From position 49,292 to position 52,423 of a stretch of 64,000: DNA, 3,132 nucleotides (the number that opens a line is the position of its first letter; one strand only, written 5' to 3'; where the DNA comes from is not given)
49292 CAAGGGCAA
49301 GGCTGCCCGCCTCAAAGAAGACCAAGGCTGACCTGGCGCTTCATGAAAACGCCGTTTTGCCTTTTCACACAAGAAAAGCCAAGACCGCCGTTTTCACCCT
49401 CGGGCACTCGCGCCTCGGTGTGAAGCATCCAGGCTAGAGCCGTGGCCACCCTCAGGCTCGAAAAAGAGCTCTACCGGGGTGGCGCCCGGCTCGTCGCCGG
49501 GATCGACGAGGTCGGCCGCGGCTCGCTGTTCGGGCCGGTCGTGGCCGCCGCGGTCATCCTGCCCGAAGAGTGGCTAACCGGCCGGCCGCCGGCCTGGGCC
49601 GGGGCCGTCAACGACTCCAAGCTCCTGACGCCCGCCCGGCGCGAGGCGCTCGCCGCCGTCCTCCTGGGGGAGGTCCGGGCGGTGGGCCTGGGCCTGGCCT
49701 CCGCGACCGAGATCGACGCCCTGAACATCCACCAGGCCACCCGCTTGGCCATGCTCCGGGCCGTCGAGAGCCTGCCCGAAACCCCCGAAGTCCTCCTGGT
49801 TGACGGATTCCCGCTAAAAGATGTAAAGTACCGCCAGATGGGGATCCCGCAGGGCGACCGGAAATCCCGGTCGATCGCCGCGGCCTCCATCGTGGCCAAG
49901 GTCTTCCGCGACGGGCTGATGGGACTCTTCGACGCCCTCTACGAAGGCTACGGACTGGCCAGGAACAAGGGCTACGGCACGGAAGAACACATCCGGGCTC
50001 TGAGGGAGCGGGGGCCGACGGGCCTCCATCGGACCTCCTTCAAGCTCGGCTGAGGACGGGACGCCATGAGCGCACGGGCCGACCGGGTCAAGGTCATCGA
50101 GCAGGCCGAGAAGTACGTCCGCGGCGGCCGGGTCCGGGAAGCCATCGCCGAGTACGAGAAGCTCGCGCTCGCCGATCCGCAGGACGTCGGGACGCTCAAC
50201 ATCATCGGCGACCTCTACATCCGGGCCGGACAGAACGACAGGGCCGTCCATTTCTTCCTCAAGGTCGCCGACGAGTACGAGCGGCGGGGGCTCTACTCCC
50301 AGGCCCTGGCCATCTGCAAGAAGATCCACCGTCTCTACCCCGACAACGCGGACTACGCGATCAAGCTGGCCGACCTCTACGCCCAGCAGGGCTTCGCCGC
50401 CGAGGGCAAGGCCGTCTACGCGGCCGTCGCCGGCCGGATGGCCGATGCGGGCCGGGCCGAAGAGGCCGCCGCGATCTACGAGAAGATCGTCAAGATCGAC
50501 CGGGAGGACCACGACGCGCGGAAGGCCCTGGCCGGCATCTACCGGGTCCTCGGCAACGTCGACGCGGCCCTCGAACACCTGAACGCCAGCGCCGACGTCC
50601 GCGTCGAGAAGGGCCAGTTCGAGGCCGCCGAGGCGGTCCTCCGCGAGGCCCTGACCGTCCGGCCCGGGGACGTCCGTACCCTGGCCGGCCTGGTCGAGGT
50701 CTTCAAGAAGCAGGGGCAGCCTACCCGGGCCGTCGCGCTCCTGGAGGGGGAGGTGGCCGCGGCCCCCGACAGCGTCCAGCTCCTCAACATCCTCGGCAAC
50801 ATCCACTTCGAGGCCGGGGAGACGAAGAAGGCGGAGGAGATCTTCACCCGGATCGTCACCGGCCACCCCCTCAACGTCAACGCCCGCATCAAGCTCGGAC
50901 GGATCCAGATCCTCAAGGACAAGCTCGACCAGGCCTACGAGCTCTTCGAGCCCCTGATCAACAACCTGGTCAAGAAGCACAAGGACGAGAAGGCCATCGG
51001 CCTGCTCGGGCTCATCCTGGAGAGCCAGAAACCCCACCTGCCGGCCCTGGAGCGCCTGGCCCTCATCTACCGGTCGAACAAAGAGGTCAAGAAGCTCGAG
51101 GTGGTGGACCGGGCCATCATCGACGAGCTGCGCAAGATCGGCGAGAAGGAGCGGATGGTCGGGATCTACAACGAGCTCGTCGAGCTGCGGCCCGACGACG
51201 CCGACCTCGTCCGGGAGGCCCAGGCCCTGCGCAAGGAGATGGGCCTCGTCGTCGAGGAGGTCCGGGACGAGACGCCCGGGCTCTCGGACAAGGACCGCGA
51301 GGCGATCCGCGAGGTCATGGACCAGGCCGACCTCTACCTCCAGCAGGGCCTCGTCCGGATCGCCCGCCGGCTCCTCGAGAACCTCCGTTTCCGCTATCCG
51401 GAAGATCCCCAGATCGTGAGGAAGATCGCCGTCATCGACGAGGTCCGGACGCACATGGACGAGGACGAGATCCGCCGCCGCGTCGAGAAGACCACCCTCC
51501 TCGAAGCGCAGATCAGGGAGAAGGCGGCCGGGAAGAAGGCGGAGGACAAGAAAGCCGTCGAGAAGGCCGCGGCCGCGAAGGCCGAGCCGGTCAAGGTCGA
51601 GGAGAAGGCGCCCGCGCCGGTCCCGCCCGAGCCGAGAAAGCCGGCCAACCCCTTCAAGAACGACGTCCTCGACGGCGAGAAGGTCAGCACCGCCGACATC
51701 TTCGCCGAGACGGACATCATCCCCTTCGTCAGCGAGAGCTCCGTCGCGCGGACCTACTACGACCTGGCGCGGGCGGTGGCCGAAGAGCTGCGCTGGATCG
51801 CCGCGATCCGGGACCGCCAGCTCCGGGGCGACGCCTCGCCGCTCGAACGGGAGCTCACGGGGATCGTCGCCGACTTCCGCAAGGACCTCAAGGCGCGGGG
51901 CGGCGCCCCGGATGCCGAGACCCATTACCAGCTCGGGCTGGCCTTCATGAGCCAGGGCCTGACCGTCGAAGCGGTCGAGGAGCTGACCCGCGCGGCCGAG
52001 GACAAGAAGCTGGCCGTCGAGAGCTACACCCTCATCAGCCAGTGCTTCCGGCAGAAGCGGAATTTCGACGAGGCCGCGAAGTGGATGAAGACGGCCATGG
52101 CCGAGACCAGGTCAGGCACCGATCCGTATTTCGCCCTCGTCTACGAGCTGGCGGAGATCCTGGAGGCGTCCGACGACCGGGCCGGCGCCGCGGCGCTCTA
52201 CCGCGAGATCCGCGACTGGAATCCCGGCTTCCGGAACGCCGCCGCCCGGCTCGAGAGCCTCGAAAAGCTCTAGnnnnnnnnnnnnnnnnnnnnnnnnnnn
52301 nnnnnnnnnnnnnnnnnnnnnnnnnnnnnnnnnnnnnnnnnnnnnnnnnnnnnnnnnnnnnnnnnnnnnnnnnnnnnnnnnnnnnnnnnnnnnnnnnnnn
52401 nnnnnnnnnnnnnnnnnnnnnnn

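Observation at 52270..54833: Two-gene candidate trans-envelope electron conduit: secreted pentaheme cytochrome plus Cyc2-like monoheme cytochrome-porin fusion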

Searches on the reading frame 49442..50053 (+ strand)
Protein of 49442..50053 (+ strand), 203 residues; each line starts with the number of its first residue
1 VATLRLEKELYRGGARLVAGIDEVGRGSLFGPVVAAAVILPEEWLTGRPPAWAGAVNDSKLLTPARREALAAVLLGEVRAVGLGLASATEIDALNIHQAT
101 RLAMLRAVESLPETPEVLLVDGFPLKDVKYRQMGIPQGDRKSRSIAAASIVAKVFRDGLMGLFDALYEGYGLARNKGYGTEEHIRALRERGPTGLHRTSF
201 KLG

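Call 68: search_protein_families(library=pfam, proteins=[window:49442-50053:+], max_evalue=0.001)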
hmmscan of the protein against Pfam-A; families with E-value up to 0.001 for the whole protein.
window:49442-50053:+ (203 aa): 1 family
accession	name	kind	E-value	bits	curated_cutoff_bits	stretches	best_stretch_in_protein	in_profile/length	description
PF01351.25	RNase_HII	-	2.4e-35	122.7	25.8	1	19-201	1-197/199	Ribonuclease HII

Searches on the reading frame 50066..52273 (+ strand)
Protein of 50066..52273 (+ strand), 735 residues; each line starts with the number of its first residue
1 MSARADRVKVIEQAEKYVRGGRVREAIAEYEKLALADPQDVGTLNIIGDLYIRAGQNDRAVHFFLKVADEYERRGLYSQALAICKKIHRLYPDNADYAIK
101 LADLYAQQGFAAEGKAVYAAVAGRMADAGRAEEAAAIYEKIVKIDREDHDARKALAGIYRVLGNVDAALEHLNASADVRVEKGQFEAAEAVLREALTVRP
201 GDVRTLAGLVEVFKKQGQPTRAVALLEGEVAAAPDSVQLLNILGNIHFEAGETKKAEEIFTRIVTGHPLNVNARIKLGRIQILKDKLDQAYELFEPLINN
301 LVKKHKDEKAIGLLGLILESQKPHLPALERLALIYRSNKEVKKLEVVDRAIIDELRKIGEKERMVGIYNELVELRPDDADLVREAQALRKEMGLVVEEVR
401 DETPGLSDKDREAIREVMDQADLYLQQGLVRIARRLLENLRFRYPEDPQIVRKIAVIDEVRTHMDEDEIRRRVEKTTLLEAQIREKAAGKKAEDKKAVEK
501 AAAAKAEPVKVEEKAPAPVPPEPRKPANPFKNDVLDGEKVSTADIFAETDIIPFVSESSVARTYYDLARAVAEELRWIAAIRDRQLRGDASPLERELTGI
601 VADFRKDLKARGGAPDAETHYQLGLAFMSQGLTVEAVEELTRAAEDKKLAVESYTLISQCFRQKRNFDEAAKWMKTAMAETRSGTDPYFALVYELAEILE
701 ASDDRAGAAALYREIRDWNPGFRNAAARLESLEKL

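Call 68: search_protein_families(library=pfam, proteins=[window:50066-52273:+], max_evalue=0.001)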
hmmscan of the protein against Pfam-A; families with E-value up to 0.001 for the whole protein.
window:50066-52273:+ (735 aa): 22 families
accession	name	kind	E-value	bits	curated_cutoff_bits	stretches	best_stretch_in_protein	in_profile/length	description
PF14559.12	TPR_19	-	1.1e-36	125.4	25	3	181-238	3-60/68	Tetratricopeptide repeat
PF13432.12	TPR_16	-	3.3e-31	107.8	32.7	2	212-268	6-62/65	Tetratricopeptide repeat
PF13428.12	TPR_14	-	1.3e-30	103.1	23.5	1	65-104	5-44/44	Tetratricopeptide repeat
PF13181.12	TPR_8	-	5.7e-19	67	25.7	0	176-200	8-32/34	Tetratricopeptide repeat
PF07719.23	TPR_2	-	1e-17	63.1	27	0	617-645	1-29/34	Tetratricopeptide repeat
PF13431.12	TPR_17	-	2.9e-16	58.7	24.4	0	30-61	2-33/34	Tetratricopeptide repeat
PF00515.34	TPR_1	-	7.5e-16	57.6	27.8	0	617-643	1-27/34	Tetratricopeptide repeat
PF13176.12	TPR_7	-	7.7e-15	54.1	27.9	0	656-685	4-33/36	Tetratricopeptide repeat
PF12895.13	ANAPC3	-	2e-13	50.8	27.2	0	129-175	3-49/82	Anaphase-promoting complex, cyclosome, subunit 3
PF13174.12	TPR_6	-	3.1e-13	49.8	26.3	0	47-71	6-30/33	Tetratricopeptide repeat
PF13424.12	TPR_12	-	4.6e-13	49.6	30.1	0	207-263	7-71/77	Tetratricopeptide repeat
PF13414.12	TPR_11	-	1.6e-11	44.1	26.8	0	177-217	2-42/42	TPR repeat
PF25064.1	ARM_TT21_5th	-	5.3e-11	43.3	27.8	0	176-227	8-59/117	TT21 fifth ARM repeats domain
PF25058.1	ARM_TT21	-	3.1e-08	34.1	27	0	646-727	52-132/155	Tetratricopeptide repeat protein 21 ARM repeat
PF25060.1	ARM_TT21_2nd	-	1.2e-06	28.7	27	0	69-197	11-136/270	Tetratricopeptide repeat protein 21 second ARM domain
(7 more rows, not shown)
